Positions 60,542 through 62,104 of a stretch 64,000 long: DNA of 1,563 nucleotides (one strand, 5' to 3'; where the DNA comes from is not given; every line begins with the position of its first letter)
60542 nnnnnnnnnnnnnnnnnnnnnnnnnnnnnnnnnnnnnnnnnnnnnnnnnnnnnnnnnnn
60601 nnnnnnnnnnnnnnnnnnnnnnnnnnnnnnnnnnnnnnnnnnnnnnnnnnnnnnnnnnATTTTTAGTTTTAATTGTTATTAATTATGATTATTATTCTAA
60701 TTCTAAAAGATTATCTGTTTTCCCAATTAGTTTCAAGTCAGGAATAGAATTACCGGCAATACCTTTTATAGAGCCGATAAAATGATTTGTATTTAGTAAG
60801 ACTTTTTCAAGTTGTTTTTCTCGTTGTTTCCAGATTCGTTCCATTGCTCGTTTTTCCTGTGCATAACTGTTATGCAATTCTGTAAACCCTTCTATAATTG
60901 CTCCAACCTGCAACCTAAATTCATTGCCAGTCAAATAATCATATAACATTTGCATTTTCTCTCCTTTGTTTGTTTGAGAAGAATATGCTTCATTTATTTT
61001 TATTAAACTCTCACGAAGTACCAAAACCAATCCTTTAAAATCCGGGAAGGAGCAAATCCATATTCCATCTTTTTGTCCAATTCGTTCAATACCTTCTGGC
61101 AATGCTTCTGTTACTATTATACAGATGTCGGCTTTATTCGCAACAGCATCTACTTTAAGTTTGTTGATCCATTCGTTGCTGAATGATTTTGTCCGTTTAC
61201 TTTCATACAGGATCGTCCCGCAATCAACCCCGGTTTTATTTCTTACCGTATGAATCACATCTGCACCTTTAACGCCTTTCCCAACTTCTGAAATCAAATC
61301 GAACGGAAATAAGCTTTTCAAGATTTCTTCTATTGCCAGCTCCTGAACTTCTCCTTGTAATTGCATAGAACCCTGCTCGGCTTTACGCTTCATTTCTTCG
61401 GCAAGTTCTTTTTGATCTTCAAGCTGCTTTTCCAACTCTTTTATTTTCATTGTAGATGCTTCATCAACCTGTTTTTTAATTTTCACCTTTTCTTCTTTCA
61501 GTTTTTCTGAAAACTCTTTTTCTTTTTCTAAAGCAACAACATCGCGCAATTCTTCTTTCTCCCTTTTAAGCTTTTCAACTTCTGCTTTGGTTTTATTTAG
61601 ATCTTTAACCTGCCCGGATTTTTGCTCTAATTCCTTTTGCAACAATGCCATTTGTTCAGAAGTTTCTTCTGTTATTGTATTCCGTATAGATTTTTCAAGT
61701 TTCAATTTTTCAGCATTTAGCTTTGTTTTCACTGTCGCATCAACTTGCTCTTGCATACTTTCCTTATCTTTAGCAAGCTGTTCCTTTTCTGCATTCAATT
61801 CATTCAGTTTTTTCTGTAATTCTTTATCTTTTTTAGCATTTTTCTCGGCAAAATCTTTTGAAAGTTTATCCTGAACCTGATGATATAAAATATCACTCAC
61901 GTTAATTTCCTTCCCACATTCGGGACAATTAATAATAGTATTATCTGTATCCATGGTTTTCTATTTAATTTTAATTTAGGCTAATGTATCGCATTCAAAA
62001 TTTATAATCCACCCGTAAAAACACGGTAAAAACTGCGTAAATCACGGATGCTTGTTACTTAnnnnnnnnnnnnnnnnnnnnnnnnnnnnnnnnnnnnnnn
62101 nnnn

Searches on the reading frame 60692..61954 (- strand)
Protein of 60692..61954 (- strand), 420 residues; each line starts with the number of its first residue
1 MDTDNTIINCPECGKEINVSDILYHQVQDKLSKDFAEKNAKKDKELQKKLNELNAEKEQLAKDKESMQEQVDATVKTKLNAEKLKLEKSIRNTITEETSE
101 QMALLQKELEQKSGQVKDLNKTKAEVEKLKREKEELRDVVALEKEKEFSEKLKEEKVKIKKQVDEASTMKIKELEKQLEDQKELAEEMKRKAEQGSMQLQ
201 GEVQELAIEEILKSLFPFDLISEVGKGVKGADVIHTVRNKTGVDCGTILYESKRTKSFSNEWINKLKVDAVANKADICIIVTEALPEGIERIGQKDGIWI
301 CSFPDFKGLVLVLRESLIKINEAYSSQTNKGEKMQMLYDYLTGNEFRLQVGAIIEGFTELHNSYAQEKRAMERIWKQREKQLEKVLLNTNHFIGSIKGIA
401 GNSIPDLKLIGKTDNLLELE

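Call 53: find_encoding_contigs(protein=window:60692-61954:-, flank=10000, max_places=3)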
Protein window:60692-61954:- (420 aa): 1 contig read that carries it; 1 place shown.
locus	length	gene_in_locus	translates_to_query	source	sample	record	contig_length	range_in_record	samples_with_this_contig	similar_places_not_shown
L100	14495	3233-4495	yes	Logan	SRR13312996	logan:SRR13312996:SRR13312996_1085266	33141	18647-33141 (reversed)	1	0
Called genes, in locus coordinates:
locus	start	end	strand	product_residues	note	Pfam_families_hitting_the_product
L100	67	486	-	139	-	PF20791:Acyl-ACP_TE_C (faint), PF13279:4HBT_2, PF03061:4HBT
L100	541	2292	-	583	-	PF03781:FGE-sulfatase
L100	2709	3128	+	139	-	-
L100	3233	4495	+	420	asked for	PF09903:DUF2130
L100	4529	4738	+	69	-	PF13619:KTSC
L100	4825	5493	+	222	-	-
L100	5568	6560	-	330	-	PF10463:Peptidase_U49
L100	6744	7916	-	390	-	-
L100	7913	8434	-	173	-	-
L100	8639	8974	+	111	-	-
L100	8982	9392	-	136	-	-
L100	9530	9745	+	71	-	PF01381:HTH_3, PF13443:HTH_26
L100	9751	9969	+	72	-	-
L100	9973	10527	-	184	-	PF11848:DUF3368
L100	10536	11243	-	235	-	PF06114:Peptidase_M78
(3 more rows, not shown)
